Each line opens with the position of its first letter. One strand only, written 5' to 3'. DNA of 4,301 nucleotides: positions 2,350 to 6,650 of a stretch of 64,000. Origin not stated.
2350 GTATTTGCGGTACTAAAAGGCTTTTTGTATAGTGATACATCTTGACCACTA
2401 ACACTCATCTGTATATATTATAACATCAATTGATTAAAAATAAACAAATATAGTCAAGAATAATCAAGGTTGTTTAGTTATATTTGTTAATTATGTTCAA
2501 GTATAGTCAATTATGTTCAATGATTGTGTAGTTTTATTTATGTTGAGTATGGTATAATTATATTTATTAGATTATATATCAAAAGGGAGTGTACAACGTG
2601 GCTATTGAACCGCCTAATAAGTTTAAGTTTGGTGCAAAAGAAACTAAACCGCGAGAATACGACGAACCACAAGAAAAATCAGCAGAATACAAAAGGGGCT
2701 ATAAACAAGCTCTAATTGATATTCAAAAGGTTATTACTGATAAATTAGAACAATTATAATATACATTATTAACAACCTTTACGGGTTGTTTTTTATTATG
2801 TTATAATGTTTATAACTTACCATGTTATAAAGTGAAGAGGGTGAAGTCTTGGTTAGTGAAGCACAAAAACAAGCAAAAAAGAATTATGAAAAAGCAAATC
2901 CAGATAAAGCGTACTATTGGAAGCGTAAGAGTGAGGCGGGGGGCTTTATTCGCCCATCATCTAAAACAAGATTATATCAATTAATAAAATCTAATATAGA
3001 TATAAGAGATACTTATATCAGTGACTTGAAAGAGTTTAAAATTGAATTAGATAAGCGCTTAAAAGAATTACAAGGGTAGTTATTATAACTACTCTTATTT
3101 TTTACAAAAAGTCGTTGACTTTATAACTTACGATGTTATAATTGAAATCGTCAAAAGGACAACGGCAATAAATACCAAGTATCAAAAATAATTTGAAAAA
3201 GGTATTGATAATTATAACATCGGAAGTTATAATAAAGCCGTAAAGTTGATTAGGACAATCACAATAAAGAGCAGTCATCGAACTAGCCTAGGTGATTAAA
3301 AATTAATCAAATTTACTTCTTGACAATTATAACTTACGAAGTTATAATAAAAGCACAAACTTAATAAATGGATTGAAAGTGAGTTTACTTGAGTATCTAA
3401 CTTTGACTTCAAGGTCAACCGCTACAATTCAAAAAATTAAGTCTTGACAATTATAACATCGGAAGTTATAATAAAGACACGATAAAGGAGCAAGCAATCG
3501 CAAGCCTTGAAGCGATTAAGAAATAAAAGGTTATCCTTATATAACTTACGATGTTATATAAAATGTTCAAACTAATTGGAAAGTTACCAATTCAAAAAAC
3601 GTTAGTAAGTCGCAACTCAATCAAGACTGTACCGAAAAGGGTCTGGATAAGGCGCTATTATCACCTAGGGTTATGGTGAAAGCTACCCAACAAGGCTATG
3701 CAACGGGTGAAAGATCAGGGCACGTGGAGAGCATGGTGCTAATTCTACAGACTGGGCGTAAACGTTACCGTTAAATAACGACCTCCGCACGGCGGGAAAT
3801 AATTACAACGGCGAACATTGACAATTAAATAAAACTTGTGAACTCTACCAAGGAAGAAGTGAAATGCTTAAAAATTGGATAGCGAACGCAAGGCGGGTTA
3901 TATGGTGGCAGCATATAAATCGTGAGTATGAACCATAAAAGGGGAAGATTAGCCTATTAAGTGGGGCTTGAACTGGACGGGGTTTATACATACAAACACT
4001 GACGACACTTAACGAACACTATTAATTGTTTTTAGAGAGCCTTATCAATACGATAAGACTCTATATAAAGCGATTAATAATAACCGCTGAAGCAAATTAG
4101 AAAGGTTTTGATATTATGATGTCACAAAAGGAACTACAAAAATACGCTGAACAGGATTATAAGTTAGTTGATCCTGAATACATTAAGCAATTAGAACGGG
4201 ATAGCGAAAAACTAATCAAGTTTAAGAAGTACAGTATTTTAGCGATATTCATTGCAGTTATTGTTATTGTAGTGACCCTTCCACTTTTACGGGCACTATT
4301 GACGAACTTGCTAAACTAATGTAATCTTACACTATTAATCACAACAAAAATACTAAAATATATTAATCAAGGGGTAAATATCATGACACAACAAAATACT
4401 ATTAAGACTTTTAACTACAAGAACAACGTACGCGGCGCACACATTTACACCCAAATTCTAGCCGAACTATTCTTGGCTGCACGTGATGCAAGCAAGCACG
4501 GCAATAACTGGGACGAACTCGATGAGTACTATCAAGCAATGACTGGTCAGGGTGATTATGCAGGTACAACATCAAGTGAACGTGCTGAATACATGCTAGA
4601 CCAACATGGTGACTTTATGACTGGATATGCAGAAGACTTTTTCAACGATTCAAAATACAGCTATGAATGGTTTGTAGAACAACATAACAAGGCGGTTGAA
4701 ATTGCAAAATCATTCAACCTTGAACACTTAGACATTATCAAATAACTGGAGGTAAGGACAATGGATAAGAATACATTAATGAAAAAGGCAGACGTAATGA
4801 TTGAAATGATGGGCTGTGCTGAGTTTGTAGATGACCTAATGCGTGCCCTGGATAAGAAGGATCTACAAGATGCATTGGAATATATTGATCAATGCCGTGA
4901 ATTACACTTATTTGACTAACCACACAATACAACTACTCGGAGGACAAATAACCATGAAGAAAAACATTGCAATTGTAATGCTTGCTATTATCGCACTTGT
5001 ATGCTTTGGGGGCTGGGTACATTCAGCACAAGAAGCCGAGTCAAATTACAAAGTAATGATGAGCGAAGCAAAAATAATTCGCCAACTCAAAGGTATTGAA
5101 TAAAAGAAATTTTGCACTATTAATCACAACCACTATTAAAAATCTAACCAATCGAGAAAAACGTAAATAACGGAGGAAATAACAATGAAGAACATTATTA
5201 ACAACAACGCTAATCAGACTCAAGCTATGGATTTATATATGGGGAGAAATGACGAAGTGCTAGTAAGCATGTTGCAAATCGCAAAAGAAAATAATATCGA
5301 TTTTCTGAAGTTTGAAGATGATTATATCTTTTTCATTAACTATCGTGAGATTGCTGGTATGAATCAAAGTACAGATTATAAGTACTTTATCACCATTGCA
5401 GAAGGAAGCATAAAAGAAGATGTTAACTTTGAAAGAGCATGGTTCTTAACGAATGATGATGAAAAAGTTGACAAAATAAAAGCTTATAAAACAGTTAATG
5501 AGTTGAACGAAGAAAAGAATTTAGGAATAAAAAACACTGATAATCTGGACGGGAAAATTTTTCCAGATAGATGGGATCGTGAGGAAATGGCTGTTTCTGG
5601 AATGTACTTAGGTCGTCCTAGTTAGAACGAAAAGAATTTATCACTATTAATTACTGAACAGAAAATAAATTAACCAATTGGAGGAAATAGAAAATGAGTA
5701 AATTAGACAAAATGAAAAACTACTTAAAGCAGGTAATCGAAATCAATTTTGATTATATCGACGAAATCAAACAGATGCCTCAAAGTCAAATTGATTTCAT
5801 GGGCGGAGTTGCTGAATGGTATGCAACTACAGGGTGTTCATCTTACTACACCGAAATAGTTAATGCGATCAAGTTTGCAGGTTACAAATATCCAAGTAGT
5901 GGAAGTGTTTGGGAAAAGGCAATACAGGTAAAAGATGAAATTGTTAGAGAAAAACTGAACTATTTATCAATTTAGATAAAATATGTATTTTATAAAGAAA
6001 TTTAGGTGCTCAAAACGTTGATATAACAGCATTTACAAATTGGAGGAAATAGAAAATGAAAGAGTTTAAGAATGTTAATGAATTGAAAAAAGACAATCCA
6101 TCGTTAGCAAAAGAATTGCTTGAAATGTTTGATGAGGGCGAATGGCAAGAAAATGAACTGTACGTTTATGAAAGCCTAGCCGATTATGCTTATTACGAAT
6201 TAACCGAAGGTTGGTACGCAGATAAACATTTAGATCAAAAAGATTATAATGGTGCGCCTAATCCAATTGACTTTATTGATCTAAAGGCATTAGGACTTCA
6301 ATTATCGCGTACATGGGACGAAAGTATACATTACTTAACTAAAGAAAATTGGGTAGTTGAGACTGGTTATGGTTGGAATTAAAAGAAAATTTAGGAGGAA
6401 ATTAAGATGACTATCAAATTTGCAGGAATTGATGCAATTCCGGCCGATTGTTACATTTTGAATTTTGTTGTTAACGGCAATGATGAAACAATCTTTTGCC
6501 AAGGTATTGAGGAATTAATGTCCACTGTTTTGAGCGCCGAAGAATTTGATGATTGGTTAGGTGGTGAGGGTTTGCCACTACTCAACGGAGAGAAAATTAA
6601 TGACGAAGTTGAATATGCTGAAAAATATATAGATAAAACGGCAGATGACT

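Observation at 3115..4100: Array of five consensus promoters with embedded palindromic operators feeding a 1-kb region without ORFs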

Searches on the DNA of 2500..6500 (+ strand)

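Call 49: search_dna_similar(query=window:2500-6500:+, collection=plasmids, mode=near, max_rows=30)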
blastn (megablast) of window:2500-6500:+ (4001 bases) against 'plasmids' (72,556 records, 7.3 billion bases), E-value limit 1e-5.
Records with a match: 7; places in all: 9; records where one place covers at least 80% of the query: 0.
Best place of each record, by identity: 95-99% 1; 90-95% 2; 80-90% 4.
By first word of the organism name: Limosilactobacillus 7.
By predicted mobility (MOB-suite, as given by PLSDB): non-mobilizable 7.
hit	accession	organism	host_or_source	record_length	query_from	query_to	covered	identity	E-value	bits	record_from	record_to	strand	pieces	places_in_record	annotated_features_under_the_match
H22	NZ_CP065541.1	Limosilactobacillus reuteri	Yak,cell culture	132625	934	4001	38%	96.0%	0e+0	2492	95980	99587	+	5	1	hypothetical protein (x9)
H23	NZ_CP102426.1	Limosilactobacillus reuteri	Homo sapiens,tissue samle,Breast milk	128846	638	3560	32%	90.8%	2e-175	1726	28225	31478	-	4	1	antirestriction protein ArdA | hypothetical protein (x6)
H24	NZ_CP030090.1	Limosilactobacillus reuteri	pig,cell culture,fresh intestinal feces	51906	1728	3893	22%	86.7%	0e+0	969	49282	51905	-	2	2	hypothetical protein (x4) | antirestriction protein ArdA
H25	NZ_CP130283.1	Limosilactobacillus reuteri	Homo sapiens,feces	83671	706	1886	20%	88.4%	6e-140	932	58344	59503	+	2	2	hypothetical protein | antirestriction protein ArdA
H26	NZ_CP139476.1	Limosilactobacillus reuteri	mixed culture,traditional air-dried ...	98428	943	2617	18%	89.5%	2e-139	935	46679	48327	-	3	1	antirestriction protein ArdA | hypothetical protein (x2)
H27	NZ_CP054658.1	Limosilactobacillus reuteri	Sus scrofa domesticus,single organism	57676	726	1887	17%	87.8%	2e-140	777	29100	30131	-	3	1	hypothetical protein | antirestriction protein ArdA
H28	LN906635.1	Limosilactobacillus reuteri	-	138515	1517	2617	14%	91.4%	1e-142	755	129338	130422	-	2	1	putative antirestriction protein | hypothetical membrane protein | hypothetical secreted protein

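Call 51: get_annotated_region(hit=H22, flank=4000)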
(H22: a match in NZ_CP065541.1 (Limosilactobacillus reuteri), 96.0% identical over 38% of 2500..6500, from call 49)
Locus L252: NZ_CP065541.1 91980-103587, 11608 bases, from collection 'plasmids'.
description: Limosilactobacillus reuteri strain YLR001 plasmid unnamed1, complete sequence
organism: Limosilactobacillus reuteri (NCBI taxid 1598)
taxonomy: Bacteria; Bacillota; Bacilli; Lactobacillales; Lactobacillaceae; Limosilactobacillus; Limosilactobacillus reuteri
host: -; source: Yak,cell culture; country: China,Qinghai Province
typing (MOB-suite, as given by PLSDB): non-mobilizable; replicon rep_cluster_2483
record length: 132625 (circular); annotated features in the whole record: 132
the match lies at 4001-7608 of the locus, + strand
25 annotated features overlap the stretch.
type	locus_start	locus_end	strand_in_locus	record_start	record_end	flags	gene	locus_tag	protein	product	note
CDS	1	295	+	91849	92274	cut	tnpA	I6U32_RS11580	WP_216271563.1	IS200/IS605 family transposase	-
CDS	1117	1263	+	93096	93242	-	-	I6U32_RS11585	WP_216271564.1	hypothetical protein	-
CDS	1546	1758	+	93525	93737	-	-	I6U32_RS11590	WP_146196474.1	hypothetical protein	-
CDS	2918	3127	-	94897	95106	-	-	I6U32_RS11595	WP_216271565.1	hypothetical protein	-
CDS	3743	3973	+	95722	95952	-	-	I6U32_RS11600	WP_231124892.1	hypothetical protein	-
CDS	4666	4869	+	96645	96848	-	-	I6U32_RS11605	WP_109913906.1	hypothetical protein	-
CDS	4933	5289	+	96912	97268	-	-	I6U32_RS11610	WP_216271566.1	hypothetical protein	-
CDS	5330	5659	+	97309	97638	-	-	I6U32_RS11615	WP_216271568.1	hypothetical protein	-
CDS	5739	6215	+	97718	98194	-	-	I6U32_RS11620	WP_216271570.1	hypothetical protein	-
CDS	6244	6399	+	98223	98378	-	-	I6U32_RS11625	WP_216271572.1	hypothetical protein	-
CDS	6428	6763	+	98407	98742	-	-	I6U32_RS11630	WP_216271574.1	hypothetical protein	-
CDS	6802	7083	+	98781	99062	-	-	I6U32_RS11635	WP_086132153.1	hypothetical protein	-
CDS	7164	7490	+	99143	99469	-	-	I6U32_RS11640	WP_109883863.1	hypothetical protein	-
CDS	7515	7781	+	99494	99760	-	-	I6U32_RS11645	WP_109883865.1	hypothetical protein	-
CDS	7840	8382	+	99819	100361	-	-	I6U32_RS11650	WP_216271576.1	hypothetical protein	-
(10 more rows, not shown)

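Call 52: get_annotated_region(hit=H23, flank=4000)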
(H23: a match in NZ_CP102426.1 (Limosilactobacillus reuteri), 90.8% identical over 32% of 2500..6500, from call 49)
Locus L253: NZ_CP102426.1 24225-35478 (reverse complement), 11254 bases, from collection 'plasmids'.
description: Limosilactobacillus reuteri strain FN041 plasmid unnamed1, complete sequence
organism: Limosilactobacillus reuteri (NCBI taxid 1598)
taxonomy: Bacteria; Bacillota; Bacilli; Lactobacillales; Lactobacillaceae; Limosilactobacillus; Limosilactobacillus reuteri
host: -; source: Homo sapiens,tissue samle,Breast milk; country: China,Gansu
typing (MOB-suite, as given by PLSDB): non-mobilizable; replicon rep_cluster_2483
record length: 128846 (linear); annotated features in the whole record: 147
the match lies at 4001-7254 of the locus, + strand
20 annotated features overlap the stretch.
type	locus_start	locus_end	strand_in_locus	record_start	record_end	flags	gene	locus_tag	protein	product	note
CDS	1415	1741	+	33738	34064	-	-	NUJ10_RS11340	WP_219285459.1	hypothetical protein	-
CDS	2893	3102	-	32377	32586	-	-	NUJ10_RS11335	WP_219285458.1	hypothetical protein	-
CDS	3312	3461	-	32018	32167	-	-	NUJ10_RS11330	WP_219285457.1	hypothetical protein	-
CDS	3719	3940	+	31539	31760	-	-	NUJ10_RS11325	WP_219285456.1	hypothetical protein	-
CDS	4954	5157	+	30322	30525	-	-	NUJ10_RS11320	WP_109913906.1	hypothetical protein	-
CDS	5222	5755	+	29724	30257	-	-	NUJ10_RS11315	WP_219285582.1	antirestriction protein ArdA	-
CDS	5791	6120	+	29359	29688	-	-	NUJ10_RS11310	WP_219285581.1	hypothetical protein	-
CDS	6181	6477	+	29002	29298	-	-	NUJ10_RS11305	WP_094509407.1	hypothetical protein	-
CDS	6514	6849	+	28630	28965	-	-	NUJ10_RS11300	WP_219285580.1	hypothetical protein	-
CDS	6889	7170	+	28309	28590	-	-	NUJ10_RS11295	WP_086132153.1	hypothetical protein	-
CDS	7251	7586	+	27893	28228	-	-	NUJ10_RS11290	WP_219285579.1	hypothetical protein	-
CDS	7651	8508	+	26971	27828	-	-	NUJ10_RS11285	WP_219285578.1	hypothetical protein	-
CDS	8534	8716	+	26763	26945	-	-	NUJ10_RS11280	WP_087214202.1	hypothetical protein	-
CDS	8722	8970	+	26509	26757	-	-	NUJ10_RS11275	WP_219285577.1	hypothetical protein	-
CDS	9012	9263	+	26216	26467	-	-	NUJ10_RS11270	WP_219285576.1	hypothetical protein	-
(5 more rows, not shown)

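Call 53: get_annotated_region(hit=H24, flank=3000)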
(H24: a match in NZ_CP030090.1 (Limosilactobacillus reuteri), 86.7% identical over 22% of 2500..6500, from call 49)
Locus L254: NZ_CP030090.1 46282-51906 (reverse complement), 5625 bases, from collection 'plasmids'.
description: Limosilactobacillus reuteri strain YSJL-12 plasmid unnamed1, complete sequence
organism: Limosilactobacillus reuteri (NCBI taxid 1598)
taxonomy: Bacteria; Bacillota; Bacilli; Lactobacillales; Lactobacillaceae; Limosilactobacillus; Limosilactobacillus reuteri
host: -; source: pig,cell culture,fresh intestinal feces; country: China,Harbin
typing (MOB-suite, as given by PLSDB): non-mobilizable; replicon rep_cluster_2483
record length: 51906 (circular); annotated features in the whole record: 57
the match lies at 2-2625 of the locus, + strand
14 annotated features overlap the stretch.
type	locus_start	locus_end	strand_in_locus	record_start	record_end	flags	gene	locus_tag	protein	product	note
CDS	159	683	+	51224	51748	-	-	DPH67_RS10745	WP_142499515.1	antirestriction protein ArdA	-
CDS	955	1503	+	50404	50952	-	-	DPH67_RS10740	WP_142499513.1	hypothetical protein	-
CDS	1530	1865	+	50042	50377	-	-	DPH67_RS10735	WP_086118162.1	hypothetical protein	-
CDS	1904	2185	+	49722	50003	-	-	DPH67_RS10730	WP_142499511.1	hypothetical protein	-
CDS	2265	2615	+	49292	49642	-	-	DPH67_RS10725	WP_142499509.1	hypothetical protein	-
CDS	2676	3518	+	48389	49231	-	-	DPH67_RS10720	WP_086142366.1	hypothetical protein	-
CDS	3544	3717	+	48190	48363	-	-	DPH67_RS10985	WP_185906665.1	hypothetical protein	-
CDS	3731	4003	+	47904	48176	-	-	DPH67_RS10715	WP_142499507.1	hypothetical protein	-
CDS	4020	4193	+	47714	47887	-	-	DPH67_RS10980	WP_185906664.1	hypothetical protein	-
CDS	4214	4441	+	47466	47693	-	-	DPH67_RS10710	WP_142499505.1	hypothetical protein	-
CDS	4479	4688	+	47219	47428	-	-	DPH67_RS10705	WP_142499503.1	hypothetical protein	-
CDS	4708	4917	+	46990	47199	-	-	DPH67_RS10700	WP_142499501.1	hypothetical protein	-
CDS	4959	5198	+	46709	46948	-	-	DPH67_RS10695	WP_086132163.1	hypothetical protein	-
CDS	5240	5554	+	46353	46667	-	-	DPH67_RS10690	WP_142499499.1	hypothetical protein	-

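Call 54: get_annotated_region(hit=H25, flank=3000)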
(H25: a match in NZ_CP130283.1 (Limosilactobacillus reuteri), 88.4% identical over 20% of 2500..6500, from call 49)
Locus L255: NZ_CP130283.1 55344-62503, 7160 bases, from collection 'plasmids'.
description: Limosilactobacillus reuteri strain 03 plasmid pLr03, complete sequence
organism: Limosilactobacillus reuteri (NCBI taxid 1598)
taxonomy: Bacteria; Bacillota; Bacilli; Lactobacillales; Lactobacillaceae; Limosilactobacillus; Limosilactobacillus reuteri
host: -; source: Homo sapiens,feces; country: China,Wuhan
typing (MOB-suite, as given by PLSDB): non-mobilizable; replicon rep_cluster_2483
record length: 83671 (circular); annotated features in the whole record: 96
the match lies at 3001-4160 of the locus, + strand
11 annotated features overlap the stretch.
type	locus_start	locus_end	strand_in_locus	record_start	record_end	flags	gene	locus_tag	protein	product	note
CDS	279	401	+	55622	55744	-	-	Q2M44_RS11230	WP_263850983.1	hypothetical protein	-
CDS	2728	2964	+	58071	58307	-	-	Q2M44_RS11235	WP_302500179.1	hypothetical protein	-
CDS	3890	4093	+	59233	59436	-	-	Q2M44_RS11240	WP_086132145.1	hypothetical protein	-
CDS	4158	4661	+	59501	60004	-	-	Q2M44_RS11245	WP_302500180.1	antirestriction protein ArdA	-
CDS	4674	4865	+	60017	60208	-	-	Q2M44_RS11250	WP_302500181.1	hypothetical protein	-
CDS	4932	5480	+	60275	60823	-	-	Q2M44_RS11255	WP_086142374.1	hypothetical protein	-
CDS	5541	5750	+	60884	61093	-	-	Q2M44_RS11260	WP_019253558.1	hypothetical protein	-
CDS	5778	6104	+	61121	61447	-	-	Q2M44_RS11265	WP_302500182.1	hypothetical protein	-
CDS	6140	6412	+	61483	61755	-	-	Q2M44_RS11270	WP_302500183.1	hypothetical protein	-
CDS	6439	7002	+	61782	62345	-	-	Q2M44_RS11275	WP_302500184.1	hypothetical protein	-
CDS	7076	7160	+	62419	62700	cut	-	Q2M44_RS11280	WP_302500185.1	hypothetical protein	-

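Call 55: get_annotated_region(hit=H26, flank=3000)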
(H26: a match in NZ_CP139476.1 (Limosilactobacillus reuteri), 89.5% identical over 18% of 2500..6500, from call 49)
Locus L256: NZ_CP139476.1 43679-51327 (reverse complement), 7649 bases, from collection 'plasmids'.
description: Limosilactobacillus reuteri strain IMAUJBR3 plasmid unnamed1, complete sequence
organism: Limosilactobacillus reuteri (NCBI taxid 1598)
taxonomy: Bacteria; Bacillota; Bacilli; Lactobacillales; Lactobacillaceae; Limosilactobacillus; Limosilactobacillus reuteri
host: -; source: mixed culture,traditional air-dried mutton products; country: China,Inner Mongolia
typing (MOB-suite, as given by PLSDB): non-mobilizable; replicon rep_cluster_2483
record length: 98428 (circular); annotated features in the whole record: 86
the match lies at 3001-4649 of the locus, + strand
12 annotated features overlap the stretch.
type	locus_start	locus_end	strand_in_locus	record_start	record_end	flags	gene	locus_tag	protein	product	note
CDS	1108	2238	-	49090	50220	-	-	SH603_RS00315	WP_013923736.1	IS30 family transposase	-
CDS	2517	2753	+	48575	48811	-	-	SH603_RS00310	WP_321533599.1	hypothetical protein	-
CDS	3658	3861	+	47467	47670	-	-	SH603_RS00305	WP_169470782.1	hypothetical protein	-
CDS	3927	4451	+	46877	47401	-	-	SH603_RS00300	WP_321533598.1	antirestriction protein ArdA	-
CDS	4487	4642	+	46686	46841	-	-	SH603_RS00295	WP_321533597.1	hypothetical protein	-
CDS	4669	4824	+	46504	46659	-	-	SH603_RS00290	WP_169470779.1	hypothetical protein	-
CDS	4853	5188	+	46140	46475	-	-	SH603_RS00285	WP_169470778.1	hypothetical protein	-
CDS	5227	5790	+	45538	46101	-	-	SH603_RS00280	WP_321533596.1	hypothetical protein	-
CDS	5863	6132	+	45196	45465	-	-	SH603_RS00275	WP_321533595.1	hypothetical protein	-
CDS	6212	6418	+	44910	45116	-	-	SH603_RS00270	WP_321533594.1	hypothetical protein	-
CDS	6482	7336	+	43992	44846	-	-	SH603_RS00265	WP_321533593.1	hypothetical protein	-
CDS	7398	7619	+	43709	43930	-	-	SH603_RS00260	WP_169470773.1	hypothetical protein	-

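Call 56: get_annotated_region(hit=H27, flank=3000)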
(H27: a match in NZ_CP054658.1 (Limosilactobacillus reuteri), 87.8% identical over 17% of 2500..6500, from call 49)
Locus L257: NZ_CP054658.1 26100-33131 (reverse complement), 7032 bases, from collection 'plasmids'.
description: Limosilactobacillus reuteri strain AN417 plasmid pAN417A, complete sequence
organism: Limosilactobacillus reuteri (NCBI taxid 1598)
taxonomy: Bacteria; Bacillota; Bacilli; Lactobacillales; Lactobacillaceae; Limosilactobacillus; Limosilactobacillus reuteri
host: -; source: Sus scrofa domesticus,single organism; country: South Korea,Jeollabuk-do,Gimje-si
typing (MOB-suite, as given by PLSDB): non-mobilizable; replicon rep_cluster_2483
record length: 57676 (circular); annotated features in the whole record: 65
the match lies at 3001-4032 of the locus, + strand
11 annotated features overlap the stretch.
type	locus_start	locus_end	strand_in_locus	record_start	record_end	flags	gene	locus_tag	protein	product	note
CDS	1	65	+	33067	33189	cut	-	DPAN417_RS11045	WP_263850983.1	hypothetical protein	-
CDS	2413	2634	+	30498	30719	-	-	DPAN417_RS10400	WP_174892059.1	hypothetical protein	-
CDS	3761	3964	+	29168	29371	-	-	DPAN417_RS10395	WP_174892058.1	hypothetical protein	-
CDS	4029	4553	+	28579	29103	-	-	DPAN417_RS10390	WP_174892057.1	antirestriction protein ArdA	-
CDS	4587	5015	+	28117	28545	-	-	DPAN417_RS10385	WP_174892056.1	hypothetical protein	-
CDS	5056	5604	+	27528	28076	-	-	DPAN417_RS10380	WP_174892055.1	hypothetical protein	-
CDS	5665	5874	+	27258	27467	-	-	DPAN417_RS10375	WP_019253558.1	hypothetical protein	-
CDS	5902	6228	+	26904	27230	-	-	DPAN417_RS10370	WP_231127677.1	hypothetical protein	-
CDS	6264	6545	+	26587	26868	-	-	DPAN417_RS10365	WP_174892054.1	hypothetical protein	-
CDS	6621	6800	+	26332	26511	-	-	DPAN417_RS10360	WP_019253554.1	hypothetical protein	-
CDS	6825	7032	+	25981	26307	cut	-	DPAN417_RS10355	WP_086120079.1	hypothetical protein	-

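Call 57: get_annotated_region(hit=H28, flank=3000)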
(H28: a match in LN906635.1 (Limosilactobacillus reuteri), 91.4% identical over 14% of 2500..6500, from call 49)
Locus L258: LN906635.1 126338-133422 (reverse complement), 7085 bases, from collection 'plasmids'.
description: Lactobacillus reuteri plasmid p53608_1, complete genome, strain ATCC 53608
organism: Limosilactobacillus reuteri (NCBI taxid 927703)
taxonomy: Bacteria; Bacillota; Bacilli; Lactobacillales; Lactobacillaceae; Limosilactobacillus; Limosilactobacillus reuteri
host: -; source: -; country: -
typing (MOB-suite, as given by PLSDB): non-mobilizable
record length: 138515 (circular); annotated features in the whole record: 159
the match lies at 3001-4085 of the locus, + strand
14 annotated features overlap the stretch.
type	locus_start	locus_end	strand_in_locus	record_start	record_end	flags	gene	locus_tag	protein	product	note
CDS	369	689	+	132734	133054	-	-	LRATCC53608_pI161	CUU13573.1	hypothetical protein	-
CDS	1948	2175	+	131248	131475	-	-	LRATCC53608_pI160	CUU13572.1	hypothetical phage protein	-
CDS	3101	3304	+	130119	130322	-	-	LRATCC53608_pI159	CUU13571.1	hypothetical membrane protein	-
CDS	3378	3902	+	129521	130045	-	-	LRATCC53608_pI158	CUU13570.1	putative antirestriction protein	-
CDS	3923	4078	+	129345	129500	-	-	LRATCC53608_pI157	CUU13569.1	hypothetical secreted protein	-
CDS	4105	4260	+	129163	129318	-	-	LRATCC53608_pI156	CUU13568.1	hypothetical protein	-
CDS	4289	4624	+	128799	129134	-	-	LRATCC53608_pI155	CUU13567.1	hypothetical protein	-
CDS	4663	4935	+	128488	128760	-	-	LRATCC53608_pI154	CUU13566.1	hypothetical protein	-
CDS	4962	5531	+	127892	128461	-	-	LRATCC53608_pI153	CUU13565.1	hypothetical protein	-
CDS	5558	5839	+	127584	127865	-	-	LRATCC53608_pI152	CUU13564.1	hypothetical protein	-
CDS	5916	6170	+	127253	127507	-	-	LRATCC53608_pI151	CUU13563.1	hypothetical protein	-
CDS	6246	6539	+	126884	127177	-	-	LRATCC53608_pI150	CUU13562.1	hypothetical protein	-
CDS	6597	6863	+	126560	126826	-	-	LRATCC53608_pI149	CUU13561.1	hypothetical protein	-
CDS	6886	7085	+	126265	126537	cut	-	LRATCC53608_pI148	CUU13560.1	hypothetical protein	-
